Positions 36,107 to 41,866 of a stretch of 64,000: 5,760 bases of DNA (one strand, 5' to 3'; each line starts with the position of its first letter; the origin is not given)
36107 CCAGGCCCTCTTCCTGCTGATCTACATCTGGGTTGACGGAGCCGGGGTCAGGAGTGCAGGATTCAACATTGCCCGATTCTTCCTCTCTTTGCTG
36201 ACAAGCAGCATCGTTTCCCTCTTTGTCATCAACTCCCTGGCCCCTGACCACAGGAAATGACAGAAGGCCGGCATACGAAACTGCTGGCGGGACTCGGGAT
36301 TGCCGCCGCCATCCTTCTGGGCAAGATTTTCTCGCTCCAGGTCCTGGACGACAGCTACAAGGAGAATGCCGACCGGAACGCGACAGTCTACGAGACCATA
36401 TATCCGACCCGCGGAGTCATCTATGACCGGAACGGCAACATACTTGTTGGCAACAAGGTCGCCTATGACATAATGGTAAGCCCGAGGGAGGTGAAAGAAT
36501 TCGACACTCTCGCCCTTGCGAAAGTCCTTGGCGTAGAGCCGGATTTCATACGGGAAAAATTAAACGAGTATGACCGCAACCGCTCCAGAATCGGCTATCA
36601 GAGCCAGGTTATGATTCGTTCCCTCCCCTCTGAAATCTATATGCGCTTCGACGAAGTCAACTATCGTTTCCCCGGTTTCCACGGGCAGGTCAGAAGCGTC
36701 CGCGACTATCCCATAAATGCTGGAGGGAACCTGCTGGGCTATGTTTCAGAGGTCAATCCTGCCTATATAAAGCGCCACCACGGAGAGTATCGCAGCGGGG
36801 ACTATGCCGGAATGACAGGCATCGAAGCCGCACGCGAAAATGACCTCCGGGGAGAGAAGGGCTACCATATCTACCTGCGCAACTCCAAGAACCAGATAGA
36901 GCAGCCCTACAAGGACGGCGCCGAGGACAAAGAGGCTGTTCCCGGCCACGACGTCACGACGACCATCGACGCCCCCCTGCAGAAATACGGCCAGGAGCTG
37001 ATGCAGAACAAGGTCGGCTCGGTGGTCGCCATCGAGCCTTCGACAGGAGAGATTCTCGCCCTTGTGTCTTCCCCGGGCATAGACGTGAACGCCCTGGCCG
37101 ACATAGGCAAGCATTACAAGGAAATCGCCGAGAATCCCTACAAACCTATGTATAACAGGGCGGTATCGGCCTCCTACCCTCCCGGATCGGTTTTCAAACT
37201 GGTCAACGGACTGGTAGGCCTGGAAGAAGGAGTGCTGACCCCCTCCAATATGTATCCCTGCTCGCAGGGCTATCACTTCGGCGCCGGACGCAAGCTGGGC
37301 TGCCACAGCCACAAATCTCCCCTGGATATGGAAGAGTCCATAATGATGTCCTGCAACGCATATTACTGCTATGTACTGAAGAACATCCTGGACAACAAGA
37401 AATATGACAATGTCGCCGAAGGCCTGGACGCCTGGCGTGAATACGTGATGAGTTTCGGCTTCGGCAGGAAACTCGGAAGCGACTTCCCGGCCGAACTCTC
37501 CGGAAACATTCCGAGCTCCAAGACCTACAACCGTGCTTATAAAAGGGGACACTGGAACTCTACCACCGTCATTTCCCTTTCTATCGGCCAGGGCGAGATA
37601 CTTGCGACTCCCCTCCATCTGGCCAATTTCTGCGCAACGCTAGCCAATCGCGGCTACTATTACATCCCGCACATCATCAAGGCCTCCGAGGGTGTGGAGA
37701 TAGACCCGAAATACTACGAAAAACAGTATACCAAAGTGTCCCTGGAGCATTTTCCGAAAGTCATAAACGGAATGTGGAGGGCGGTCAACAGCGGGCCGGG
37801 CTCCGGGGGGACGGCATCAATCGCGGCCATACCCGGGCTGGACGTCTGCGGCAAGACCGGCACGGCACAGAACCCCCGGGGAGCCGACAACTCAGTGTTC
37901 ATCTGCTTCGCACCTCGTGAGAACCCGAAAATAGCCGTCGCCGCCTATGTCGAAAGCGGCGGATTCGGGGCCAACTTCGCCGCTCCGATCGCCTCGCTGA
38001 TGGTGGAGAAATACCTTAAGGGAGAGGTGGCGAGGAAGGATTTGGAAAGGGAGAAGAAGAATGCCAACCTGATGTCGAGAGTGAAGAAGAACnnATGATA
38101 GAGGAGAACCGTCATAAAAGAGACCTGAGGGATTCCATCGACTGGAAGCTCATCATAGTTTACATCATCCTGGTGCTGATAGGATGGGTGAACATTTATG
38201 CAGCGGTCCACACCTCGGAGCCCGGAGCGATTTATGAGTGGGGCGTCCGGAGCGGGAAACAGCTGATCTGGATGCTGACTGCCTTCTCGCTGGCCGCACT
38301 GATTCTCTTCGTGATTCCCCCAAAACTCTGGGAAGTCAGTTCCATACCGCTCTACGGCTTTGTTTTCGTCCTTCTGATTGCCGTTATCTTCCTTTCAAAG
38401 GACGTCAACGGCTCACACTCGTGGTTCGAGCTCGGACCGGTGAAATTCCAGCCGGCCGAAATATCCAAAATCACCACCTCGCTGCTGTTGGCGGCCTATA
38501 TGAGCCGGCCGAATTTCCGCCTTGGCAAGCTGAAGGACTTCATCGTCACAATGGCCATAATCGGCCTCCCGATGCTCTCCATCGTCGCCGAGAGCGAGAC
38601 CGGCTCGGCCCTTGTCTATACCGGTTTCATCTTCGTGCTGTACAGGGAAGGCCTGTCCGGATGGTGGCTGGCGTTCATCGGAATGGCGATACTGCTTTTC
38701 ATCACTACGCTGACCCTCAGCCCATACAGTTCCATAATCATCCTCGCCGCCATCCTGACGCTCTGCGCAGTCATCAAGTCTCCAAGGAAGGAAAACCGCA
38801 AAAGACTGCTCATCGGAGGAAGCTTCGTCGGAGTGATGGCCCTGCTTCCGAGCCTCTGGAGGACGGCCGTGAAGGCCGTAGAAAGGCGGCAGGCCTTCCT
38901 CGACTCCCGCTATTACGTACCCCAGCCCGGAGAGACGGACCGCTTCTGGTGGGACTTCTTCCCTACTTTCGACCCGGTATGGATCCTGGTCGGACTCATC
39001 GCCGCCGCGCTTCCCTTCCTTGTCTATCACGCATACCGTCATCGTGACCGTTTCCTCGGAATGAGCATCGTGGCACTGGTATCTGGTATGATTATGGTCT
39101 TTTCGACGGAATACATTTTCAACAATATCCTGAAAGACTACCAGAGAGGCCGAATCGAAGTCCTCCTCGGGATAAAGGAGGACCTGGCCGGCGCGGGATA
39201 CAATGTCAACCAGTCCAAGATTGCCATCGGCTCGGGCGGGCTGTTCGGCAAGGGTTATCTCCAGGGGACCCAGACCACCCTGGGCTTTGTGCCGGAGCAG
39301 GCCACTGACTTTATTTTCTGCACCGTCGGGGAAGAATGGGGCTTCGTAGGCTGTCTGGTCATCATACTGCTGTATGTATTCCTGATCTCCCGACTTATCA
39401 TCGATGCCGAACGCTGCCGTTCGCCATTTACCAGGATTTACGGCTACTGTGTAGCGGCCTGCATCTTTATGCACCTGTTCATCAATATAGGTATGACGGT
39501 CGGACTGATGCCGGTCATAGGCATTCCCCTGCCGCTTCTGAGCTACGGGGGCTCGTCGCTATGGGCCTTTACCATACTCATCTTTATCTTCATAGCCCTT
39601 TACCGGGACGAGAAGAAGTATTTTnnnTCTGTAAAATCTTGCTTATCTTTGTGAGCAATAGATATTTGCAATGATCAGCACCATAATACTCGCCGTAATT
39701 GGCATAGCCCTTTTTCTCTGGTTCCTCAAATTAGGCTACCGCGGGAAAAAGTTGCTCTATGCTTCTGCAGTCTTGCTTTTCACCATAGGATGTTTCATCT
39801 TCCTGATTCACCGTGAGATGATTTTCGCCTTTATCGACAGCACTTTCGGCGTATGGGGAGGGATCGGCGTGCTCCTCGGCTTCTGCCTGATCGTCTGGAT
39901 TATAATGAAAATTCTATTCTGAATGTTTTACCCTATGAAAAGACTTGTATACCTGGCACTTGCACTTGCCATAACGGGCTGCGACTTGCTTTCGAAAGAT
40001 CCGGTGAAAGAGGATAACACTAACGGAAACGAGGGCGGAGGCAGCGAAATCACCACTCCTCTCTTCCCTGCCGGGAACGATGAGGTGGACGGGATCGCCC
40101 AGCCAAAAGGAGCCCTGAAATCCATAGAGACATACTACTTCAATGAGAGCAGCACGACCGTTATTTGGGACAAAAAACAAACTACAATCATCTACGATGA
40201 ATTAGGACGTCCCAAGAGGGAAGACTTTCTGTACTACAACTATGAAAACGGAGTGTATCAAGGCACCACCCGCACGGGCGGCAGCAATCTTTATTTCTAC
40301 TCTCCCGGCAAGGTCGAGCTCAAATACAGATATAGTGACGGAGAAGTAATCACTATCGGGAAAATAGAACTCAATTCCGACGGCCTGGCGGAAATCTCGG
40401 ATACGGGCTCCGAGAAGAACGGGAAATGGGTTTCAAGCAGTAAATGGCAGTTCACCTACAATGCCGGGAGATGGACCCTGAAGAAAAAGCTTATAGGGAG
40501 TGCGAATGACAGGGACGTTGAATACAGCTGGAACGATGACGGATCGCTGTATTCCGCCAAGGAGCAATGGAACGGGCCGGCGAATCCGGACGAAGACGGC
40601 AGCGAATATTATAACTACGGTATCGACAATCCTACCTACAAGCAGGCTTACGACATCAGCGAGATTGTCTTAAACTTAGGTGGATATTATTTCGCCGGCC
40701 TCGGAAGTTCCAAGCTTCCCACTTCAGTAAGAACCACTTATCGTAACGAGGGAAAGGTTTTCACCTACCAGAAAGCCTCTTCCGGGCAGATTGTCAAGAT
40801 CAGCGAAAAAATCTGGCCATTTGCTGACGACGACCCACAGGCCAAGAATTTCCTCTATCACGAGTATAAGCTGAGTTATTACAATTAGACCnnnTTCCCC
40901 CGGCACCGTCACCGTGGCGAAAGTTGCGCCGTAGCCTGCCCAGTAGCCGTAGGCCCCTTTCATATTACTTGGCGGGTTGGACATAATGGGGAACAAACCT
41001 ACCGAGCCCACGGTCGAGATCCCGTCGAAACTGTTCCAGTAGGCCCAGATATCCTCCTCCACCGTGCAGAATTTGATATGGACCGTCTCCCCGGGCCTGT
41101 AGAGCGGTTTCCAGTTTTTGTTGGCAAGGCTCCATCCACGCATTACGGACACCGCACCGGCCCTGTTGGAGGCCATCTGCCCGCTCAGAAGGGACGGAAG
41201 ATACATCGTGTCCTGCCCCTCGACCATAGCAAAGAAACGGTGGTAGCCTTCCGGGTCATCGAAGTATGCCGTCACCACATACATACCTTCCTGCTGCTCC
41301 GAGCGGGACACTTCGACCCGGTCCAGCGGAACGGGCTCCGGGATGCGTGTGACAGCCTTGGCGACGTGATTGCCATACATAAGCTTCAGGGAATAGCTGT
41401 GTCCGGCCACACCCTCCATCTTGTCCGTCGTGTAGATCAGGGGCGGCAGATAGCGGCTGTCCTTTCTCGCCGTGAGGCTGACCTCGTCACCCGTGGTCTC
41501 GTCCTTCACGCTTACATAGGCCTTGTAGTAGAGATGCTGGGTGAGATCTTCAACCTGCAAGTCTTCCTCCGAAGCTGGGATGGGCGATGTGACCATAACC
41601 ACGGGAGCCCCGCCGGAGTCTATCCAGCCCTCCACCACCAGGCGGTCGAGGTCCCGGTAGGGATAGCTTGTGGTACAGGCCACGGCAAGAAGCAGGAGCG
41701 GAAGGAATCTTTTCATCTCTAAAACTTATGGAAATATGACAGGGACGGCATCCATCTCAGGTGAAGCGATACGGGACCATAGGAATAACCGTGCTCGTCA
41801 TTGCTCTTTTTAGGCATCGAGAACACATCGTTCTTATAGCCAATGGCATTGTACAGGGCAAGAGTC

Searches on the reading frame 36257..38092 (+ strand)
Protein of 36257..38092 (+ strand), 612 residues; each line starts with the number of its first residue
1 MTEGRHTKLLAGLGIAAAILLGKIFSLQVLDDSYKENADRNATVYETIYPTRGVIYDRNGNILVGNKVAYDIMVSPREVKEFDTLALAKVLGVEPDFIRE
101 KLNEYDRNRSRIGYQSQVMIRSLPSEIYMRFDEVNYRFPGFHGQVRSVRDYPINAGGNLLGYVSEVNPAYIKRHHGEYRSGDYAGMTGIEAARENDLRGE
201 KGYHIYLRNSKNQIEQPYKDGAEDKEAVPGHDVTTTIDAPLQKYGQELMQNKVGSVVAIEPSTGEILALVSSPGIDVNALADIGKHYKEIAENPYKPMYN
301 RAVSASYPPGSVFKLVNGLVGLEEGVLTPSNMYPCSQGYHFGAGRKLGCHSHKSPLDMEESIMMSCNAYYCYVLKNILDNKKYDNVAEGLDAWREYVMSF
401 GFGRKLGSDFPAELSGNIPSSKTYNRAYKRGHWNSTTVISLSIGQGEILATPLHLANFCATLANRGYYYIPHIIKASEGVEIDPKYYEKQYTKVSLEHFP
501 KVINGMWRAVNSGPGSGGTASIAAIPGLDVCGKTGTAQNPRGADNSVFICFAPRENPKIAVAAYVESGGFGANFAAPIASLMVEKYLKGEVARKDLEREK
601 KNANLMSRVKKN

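Call 25: search_protein_families(library=pfam, proteins=[window:36257-38092:+], max_evalue=0.001)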
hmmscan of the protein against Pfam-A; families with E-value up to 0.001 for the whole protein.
window:36257-38092:+ (612 aa): 2 families
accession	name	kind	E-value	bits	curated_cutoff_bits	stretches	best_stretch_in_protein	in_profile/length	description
PF00905.27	Transpeptidase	-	7.3e-53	180.1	22.1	1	254-579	1-294/299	Penicillin binding protein transpeptidase domain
PF03717.20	PBP_dimer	-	4e-34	119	24.4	1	48-214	2-175/180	Penicillin-binding Protein dimerisation domain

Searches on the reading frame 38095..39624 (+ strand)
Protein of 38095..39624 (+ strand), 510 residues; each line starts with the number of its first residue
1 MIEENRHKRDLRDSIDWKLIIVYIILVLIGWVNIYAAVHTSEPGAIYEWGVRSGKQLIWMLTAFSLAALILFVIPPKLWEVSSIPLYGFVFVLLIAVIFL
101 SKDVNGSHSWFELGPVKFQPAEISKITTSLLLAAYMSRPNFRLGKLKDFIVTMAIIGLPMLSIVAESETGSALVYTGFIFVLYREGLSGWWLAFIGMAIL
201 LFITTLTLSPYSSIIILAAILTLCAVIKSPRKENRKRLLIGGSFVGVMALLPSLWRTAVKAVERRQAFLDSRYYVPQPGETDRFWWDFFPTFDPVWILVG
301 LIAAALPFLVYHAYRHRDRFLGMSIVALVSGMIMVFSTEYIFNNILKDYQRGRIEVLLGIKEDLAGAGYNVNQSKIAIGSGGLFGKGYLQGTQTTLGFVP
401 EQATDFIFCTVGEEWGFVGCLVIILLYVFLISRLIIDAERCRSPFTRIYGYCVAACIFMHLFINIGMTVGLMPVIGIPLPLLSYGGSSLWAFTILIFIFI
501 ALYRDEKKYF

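Call 25: search_protein_families(library=pfam, proteins=[window:38095-39624:+], max_evalue=0.001)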
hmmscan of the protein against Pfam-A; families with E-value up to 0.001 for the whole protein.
window:38095-39624:+ (510 aa): 1 family
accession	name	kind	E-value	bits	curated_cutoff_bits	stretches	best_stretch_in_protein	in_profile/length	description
PF01098.24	FTSW_RODA_SPOVE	-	5.5e-77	259.6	26.4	2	322-506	172-354/356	Cell cycle protein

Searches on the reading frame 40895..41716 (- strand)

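Call 25: search_protein_families(library=pfam, proteins=[window:40895-41716:-], max_evalue=0.001)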
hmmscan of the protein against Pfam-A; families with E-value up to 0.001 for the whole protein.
window:40895-41716:- (274 aa): 1 family
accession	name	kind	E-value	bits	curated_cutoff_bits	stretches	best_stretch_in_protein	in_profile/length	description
PF14054.11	DUF4249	-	1.4e-16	61.4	28.5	1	22-263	12-264/269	Domain of unknown function (DUF4249)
